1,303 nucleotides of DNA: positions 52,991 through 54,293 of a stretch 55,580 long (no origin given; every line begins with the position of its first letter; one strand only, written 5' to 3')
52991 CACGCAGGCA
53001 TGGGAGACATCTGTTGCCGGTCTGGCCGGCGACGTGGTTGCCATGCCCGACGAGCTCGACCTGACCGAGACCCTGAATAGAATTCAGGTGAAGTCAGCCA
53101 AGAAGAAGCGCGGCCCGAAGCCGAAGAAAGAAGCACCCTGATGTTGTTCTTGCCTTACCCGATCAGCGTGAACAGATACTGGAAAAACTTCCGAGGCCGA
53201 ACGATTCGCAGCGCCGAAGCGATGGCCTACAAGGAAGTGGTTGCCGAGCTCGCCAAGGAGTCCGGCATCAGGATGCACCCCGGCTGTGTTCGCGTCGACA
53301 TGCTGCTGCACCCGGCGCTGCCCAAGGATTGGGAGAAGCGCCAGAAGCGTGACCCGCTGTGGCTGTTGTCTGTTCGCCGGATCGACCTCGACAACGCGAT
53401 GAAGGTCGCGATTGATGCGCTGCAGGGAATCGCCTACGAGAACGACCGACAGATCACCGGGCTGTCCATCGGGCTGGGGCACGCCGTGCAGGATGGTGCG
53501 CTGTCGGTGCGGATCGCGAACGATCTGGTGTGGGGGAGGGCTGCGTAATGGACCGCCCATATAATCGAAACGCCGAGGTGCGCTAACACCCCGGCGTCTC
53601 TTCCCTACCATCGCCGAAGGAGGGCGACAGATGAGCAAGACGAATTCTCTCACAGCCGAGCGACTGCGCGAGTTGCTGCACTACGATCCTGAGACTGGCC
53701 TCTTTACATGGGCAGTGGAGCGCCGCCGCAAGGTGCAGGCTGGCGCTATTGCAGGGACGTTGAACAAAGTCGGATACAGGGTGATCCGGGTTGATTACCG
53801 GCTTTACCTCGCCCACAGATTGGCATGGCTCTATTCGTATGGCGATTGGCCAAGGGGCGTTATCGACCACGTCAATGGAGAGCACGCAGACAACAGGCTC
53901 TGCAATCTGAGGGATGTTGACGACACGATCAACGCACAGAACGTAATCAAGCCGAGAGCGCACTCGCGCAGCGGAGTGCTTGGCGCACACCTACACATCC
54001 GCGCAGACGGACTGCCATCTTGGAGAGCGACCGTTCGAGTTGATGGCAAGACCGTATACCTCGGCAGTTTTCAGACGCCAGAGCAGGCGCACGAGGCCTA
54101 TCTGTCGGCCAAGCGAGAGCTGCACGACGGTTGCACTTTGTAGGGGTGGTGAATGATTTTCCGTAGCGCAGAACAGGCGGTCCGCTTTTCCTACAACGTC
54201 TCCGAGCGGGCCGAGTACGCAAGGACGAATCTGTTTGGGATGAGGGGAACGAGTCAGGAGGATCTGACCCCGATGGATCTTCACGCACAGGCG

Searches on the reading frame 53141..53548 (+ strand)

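Call 48: search_protein_families(library=phrogs, proteins=[window:53141-53548:+], max_evalue=0.001)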
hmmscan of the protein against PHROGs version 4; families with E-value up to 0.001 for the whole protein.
window:53141-53548:+ (135 aa): 5 families
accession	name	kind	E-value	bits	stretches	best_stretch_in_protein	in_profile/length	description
phrog_34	-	DNA, RNA and nucleotide metabolism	2e-15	58.2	1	4-125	79-191/259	RusA-like Holliday junction resolvase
phrog_140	-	DNA, RNA and nucleotide metabolism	2.5e-13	51.2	1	16-108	58-149/219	RusA-like Holliday junction resolvase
phrog_11573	-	unknown function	9.3e-06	26.9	0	76-111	57-92/110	-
phrog_1532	-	unknown function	6.4e-05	23.6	1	79-126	22-70/80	-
phrog_24390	-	unknown function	0.00041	21.6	1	80-106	11-37/62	-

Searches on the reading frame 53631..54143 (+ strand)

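Call 48: search_protein_families(library=phrogs, proteins=[window:53631-54143:+], max_evalue=0.001)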
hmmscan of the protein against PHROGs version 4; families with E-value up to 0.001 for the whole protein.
window:53631-54143:+ (170 aa): 9 families
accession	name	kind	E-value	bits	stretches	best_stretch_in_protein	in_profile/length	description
phrog_99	-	DNA, RNA and nucleotide metabolism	3.6e-59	202.3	1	1-166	103-261/383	HNH endonuclease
phrog_3593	-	DNA, RNA and nucleotide metabolism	3.8e-18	66.9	1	42-162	76-193/210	HNH endonuclease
phrog_4578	-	DNA, RNA and nucleotide metabolism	9.3e-16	58.9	1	62-165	15-115/130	HNH endonuclease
phrog_953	-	DNA, RNA and nucleotide metabolism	2e-10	41.6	1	112-164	311-361/420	HNH endonuclease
phrog_374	-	DNA, RNA and nucleotide metabolism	1.2e-08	35.2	1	46-164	293-406/617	HNH endonuclease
phrog_826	-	DNA, RNA and nucleotide metabolism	2.1e-07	31.8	1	42-115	90-172/281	HNH endonuclease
phrog_959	-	DNA, RNA and nucleotide metabolism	1.1e-05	26.2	1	43-105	38-106/138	HNH endonuclease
phrog_36769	-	unknown function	2.1e-05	25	1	56-163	239-346/367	-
phrog_59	-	DNA, RNA and nucleotide metabolism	3.3e-05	24.4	1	45-94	172-224/423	HNH endonuclease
